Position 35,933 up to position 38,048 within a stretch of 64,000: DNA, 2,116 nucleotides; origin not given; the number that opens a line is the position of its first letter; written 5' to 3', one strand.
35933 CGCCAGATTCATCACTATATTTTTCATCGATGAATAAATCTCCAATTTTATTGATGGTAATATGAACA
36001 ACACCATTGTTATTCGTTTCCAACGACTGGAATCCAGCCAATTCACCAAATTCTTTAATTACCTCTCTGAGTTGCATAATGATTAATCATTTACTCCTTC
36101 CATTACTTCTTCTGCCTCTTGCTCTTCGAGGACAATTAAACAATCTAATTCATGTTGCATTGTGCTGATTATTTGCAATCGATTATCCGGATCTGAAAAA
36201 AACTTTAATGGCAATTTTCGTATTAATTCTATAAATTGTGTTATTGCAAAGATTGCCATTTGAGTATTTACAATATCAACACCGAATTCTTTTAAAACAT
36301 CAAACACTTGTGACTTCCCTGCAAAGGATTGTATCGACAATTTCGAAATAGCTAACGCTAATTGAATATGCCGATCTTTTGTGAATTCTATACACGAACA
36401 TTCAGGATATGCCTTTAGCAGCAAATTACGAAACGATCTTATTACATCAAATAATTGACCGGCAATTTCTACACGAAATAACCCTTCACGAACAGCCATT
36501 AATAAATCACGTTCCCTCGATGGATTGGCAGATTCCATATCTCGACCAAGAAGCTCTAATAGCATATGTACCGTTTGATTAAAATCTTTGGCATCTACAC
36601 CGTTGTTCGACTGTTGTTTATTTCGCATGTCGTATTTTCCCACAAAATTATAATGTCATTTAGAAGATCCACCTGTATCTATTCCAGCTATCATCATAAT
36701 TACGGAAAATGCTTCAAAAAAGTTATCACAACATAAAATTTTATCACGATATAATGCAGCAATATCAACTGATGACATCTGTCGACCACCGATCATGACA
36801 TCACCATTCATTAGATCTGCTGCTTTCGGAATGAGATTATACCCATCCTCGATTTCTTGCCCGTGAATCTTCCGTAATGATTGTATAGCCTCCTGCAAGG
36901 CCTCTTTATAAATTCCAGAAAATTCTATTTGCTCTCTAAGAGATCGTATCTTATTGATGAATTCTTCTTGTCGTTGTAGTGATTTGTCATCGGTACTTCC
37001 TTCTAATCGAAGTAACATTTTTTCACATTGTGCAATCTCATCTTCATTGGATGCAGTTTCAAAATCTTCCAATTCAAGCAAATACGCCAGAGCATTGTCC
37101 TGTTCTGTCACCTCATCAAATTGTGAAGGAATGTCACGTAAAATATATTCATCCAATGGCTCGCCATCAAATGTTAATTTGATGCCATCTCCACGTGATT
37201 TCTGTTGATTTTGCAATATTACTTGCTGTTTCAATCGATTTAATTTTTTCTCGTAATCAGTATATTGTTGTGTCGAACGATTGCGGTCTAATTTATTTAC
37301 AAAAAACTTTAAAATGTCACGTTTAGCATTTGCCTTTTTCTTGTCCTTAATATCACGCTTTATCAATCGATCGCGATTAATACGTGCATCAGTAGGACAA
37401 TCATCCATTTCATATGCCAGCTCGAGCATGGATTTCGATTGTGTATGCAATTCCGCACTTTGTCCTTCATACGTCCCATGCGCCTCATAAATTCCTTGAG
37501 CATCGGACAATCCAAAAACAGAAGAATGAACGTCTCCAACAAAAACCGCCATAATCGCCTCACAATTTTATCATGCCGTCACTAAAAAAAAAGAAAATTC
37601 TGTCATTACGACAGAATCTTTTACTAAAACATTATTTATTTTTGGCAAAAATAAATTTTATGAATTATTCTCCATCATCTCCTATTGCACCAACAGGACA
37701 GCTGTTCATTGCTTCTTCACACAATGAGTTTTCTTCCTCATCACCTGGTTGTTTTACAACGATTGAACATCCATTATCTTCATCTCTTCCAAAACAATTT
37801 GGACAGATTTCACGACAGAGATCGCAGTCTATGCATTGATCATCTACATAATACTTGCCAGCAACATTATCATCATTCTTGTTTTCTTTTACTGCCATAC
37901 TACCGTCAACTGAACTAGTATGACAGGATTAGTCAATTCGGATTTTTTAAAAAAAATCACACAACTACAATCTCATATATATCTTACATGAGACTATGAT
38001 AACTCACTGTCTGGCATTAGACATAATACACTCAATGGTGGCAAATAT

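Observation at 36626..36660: T3SS gatekeeper gene split mid-domain by one in-frame UGA in a weak UGA-C context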

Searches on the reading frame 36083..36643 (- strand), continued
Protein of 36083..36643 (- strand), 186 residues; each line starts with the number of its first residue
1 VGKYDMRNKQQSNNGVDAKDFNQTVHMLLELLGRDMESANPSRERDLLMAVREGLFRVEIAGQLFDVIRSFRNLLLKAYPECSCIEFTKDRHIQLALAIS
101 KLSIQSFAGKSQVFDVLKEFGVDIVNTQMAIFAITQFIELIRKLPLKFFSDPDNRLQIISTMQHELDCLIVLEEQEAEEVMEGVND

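Call 64: find_encoding_contigs(protein=P0206, flank=4500, max_places=1)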
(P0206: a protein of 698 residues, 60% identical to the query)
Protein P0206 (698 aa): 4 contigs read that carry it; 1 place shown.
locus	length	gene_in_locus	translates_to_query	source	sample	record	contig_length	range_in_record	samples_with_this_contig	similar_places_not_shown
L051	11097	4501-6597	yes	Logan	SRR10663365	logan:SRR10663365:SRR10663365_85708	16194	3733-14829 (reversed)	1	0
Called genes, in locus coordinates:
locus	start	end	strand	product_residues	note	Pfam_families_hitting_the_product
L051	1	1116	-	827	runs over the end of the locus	?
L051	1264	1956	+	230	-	PF00072:Response_reg, PF00196:GerE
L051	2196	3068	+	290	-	PF07201:HrpJ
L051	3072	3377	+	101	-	PF09059:TyeA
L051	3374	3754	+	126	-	PF21665:Type_III_SycN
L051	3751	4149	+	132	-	PF09474:Type_III_YscX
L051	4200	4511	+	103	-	PF13428:TPR_14 (faint), PF14559:TPR_19 (faint)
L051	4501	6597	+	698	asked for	PF00771:FHIPEP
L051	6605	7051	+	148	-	PF05932:CesT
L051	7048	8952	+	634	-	PF21304:T3S_SPI-1_N0 (weak), PF03958:Secretin_N, PF00263:Secretin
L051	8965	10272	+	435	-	PF16697:Yop-YscD_cpl, PF21937:Yop-YscD_ppl_2nd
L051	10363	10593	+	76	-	PF08988:T3SS_needle_E (weak)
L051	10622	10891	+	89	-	-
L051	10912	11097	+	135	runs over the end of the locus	PF14559:TPR_19 (faint)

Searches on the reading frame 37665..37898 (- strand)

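Call 3: search_protein_families(library=pfam, proteins=[window:37665-37898:-], max_evalue=1)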
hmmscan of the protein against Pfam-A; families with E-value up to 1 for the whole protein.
window:37665-37898:- (77 aa): 13 families
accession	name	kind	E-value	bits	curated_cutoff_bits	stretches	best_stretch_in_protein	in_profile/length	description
PF13370.11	Fer4_13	-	2.1e-20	73.6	24.5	1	18-73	1-57/58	4Fe-4S single cluster domain of Ferredoxin I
PF13459.11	Fer4_15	-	1.7e-05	25.9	22.4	1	20-72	6-64/66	4Fe-4S single cluster domain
PF00037.32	Fer4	-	0.00043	20.4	21.1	1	17-34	3-20/24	4Fe-4S binding domain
PF14697.11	Fer4_21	-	0.005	17.4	35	1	16-35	35-56/59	4Fe-4S dicluster domain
PF12797.12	Fer4_2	-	0.0082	16.5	24.5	1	16-33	4-21/22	4Fe-4S binding domain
PF13484.11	Fer4_16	-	0.015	16.5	30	1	6-33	37-64/66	4Fe-4S double cluster binding domain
PF12838.12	Fer4_7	-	0.015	16.2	27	2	15-33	31-49/52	4Fe-4S dicluster domain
PF13187.11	Fer4_9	-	0.015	15.8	27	2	11-34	21-49/52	4Fe-4S dicluster domain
PF12798.12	Fer4_3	-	0.017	16.4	27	0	60-71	4-15/15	4Fe-4S binding domain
PF13237.11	Fer4_10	-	0.023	15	25.5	1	7-33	27-53/53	4Fe-4S dicluster domain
PF12800.12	Fer4_4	-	0.16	12.9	24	1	22-34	4-16/17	4Fe-4S binding domain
PF12837.12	Fer4_6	-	0.41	11.1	25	0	18-33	5-20/24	4Fe-4S binding domain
PF13183.11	Fer4_8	-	0.57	11.2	27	0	20-46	3-30/68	4Fe-4S dicluster domain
